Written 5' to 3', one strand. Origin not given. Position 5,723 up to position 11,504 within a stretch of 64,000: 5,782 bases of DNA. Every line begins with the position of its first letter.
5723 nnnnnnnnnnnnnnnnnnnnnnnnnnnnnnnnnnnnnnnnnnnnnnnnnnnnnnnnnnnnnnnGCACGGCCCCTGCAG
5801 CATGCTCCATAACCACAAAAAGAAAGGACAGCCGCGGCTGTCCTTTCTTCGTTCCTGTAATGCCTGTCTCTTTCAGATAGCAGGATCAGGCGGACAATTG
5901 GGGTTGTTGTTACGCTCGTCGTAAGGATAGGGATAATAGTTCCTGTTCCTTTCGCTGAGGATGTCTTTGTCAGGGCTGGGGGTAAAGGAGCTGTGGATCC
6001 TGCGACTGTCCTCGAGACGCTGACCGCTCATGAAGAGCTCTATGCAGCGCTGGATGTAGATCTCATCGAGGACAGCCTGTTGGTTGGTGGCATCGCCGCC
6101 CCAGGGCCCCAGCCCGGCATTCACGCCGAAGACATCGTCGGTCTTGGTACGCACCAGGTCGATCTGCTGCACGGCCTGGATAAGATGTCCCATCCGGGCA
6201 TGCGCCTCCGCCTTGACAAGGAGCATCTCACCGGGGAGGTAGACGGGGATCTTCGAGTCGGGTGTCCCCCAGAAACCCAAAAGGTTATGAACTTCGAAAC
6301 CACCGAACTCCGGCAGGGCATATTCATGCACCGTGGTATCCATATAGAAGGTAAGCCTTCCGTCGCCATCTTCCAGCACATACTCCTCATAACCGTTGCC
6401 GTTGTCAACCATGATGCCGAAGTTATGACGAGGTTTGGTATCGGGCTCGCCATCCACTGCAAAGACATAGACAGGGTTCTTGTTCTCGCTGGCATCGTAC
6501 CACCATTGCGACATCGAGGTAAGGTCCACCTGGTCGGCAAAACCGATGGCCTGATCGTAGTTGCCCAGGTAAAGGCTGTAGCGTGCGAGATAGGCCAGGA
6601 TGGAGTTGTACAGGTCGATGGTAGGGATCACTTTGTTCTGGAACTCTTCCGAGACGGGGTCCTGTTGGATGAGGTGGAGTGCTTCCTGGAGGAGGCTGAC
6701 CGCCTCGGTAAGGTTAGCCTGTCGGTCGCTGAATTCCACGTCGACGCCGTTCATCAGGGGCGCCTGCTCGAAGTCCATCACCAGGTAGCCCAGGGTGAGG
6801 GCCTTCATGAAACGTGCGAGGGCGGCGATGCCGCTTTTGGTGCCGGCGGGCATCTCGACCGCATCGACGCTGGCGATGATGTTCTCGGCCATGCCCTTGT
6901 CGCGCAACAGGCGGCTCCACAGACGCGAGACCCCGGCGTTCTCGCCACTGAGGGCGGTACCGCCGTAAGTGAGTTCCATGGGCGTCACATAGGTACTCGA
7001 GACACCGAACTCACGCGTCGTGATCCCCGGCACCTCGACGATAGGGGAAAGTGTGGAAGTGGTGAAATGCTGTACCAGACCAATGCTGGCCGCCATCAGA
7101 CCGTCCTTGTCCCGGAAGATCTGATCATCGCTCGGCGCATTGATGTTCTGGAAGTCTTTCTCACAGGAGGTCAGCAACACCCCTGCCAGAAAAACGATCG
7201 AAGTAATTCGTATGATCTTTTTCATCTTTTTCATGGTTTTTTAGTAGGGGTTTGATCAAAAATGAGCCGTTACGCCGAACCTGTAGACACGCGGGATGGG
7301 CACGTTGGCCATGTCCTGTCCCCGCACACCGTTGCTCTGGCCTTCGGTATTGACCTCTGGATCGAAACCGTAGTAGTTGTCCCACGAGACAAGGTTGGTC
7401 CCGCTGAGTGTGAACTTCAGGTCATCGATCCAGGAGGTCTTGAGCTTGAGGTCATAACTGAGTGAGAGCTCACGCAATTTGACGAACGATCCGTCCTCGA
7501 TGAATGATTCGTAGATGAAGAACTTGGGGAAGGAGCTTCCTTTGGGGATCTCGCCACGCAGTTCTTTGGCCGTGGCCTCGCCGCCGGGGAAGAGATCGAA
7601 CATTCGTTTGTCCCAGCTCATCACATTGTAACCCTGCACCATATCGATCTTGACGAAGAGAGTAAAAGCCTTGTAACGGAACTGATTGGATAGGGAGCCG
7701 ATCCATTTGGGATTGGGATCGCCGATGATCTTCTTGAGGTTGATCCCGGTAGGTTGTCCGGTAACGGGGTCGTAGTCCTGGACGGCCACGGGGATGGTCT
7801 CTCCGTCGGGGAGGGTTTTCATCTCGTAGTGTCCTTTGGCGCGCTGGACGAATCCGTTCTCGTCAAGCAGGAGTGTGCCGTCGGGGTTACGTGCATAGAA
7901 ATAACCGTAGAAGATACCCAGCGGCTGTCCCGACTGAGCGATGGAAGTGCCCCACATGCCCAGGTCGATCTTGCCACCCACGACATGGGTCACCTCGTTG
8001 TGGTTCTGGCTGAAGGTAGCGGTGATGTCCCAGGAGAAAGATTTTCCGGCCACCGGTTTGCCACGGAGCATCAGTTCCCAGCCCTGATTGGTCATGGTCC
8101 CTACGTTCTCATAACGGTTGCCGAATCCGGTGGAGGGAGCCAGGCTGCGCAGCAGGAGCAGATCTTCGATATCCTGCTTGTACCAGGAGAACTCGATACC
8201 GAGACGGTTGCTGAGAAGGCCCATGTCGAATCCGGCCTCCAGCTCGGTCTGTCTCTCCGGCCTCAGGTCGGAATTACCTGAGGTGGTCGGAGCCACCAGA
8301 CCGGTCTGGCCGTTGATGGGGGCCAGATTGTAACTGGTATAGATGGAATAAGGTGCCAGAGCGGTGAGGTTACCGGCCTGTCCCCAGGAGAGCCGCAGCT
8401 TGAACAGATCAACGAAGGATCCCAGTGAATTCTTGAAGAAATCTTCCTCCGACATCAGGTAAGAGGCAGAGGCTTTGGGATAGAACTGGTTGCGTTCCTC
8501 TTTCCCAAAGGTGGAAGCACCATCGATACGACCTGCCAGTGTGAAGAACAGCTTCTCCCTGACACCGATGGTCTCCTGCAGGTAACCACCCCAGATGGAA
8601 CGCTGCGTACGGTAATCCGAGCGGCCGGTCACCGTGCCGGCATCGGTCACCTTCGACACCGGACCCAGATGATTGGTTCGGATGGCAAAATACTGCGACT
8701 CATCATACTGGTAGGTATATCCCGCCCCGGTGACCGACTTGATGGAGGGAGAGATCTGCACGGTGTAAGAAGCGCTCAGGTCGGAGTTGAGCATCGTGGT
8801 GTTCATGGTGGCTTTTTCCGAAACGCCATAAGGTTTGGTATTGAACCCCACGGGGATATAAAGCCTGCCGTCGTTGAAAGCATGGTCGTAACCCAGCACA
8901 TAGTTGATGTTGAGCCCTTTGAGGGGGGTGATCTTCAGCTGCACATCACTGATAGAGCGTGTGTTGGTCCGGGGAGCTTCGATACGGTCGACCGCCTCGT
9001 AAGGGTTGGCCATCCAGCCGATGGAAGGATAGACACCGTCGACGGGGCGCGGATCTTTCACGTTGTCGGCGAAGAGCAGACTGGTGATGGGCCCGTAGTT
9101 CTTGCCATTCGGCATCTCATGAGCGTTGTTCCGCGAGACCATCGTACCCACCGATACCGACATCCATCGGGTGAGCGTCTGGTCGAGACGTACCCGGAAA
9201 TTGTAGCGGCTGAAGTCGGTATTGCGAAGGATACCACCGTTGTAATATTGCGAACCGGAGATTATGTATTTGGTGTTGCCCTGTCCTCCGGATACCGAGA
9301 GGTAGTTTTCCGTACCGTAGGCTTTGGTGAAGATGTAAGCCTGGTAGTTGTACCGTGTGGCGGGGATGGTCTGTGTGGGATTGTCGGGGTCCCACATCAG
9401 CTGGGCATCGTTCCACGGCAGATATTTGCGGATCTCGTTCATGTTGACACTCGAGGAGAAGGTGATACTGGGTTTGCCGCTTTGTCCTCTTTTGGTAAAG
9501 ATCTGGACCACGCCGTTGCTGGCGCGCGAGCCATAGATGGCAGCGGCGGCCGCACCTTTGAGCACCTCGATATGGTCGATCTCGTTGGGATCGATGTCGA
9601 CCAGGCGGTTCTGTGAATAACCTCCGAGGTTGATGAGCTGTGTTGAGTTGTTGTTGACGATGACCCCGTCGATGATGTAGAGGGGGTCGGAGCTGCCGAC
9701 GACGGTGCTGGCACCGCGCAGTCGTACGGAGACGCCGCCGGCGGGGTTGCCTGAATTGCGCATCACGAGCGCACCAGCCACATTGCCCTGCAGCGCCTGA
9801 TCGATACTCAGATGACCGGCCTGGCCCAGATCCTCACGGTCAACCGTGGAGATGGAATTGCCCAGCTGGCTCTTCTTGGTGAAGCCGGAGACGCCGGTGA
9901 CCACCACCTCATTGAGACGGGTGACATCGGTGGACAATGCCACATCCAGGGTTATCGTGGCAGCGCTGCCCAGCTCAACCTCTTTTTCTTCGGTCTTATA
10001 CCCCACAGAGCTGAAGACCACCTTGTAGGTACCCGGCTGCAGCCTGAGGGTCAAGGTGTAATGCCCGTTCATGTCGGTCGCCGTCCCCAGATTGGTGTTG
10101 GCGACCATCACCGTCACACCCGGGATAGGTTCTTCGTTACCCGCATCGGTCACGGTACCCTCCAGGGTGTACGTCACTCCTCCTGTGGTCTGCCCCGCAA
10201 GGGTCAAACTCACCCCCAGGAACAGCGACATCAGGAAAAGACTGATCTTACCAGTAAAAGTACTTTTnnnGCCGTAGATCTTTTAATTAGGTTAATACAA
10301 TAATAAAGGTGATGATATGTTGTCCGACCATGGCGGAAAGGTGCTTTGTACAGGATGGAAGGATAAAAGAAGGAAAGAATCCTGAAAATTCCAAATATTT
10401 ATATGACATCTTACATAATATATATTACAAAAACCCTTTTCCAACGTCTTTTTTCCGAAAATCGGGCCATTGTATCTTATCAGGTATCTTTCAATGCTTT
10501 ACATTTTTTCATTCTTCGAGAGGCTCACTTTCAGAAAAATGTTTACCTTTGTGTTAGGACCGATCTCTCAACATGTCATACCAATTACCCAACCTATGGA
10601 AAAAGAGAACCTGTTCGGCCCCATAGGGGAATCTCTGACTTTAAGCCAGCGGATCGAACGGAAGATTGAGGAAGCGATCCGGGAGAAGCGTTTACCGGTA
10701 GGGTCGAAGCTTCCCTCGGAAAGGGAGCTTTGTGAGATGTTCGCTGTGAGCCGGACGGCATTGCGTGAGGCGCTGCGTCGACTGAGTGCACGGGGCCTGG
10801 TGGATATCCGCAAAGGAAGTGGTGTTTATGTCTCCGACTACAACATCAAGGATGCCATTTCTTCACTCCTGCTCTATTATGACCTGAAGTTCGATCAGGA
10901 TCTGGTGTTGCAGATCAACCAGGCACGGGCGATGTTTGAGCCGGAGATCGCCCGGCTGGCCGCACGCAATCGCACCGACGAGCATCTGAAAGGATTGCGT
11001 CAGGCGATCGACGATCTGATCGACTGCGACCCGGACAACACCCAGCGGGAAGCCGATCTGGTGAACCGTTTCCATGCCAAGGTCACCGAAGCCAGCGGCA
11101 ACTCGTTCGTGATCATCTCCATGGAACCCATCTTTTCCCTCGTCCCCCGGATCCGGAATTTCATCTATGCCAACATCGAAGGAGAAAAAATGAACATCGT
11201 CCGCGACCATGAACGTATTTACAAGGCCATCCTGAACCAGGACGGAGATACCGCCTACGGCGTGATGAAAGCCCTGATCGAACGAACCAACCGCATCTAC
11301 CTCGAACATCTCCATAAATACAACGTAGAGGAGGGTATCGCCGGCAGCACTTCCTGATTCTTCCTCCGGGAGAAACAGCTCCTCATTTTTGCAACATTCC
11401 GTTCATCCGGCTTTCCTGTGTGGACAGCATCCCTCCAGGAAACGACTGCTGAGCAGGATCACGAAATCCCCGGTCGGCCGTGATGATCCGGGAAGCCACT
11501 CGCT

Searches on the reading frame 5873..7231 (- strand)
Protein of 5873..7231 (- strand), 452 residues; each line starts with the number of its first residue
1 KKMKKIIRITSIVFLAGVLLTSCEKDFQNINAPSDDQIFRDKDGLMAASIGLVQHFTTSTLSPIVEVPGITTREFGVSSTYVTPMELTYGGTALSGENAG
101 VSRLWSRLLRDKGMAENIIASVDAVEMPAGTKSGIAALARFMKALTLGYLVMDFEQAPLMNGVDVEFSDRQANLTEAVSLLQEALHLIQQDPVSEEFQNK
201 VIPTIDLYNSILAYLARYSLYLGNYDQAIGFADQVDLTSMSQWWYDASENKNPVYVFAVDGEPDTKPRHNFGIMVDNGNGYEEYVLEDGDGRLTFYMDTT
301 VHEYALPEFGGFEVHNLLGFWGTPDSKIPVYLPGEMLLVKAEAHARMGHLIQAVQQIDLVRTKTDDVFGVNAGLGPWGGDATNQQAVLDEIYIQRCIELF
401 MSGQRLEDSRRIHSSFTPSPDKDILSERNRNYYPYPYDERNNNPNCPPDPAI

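Call 76: search_protein_families(library=pfam, proteins=[window:5873-7231:-], max_evalue=0.00001)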
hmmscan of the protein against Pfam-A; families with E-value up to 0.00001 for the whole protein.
window:5873-7231:- (452 aa): 1 family
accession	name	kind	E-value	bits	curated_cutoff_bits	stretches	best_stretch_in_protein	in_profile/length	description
PF07980.17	SusD_RagB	-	2e-08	34.6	23.1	1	334-444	162-257/297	SusD family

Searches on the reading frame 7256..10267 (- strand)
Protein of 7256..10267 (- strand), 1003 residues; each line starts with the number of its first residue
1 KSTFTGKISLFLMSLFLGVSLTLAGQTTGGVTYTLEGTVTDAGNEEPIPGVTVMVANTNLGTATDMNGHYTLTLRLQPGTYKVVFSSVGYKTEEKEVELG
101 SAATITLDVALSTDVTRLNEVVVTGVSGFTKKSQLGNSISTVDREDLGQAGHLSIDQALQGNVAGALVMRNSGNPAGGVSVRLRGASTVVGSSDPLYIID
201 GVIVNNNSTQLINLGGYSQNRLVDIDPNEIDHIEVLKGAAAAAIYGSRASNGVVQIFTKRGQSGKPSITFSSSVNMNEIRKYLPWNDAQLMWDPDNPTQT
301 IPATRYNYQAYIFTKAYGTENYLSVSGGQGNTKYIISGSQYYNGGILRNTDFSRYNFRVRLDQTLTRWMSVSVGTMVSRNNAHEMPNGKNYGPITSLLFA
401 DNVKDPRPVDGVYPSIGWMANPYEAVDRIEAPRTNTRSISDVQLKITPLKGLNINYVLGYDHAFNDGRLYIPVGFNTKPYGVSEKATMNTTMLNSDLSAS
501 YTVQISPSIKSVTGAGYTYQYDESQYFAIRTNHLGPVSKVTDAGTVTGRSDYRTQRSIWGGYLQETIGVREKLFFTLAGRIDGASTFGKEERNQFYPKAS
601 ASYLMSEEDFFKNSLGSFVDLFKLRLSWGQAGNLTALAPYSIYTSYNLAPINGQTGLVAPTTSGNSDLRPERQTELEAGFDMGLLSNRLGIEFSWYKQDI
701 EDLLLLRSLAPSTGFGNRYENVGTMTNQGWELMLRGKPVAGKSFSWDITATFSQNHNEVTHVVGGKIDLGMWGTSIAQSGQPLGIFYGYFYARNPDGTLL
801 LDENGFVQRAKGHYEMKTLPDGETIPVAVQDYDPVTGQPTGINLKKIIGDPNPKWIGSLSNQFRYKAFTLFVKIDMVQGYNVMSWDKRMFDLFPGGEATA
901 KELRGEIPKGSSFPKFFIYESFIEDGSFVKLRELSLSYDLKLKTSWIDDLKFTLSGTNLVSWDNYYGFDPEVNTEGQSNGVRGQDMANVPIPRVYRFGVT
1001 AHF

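Call 76: search_protein_families(library=pfam, proteins=[window:7256-10267:-], max_evalue=0.00001)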
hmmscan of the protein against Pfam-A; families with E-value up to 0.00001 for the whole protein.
window:7256-10267:- (1003 aa): 4 families
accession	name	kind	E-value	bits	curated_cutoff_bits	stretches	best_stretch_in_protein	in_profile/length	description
PF13715.12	CarbopepD_reg_2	-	7e-25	87.3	32.2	1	36-123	2-88/88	CarboxypepD_reg-like domain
PF00593.30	TonB_dep_Rec_b-barrel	-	1.1e-22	81.9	27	1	407-959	102-436/436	TonB dependent receptor-like, beta-barrel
PF07715.20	Plug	-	3.4e-20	73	23.9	1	132-253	2-107/107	TonB-dependent Receptor Plug Domain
PF13620.12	CarboxypepD_reg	-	2.8e-17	63.3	32.3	1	34-112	1-82/82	Carboxypeptidase regulatory-like domain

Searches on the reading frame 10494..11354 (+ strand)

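Call 76: search_protein_families(library=pfam, proteins=[window:10494-11354:+], max_evalue=0.00001)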
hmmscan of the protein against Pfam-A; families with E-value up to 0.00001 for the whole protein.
window:10494-11354:+ (287 aa): 2 families
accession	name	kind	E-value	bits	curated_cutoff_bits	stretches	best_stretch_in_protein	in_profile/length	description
PF00392.27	GntR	-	1.3e-22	79.7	27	1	50-113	1-64/64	Bacterial regulatory proteins, gntR family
PF07729.17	FCD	-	1.9e-21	77.2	24.3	1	141-263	2-124/125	FCD domain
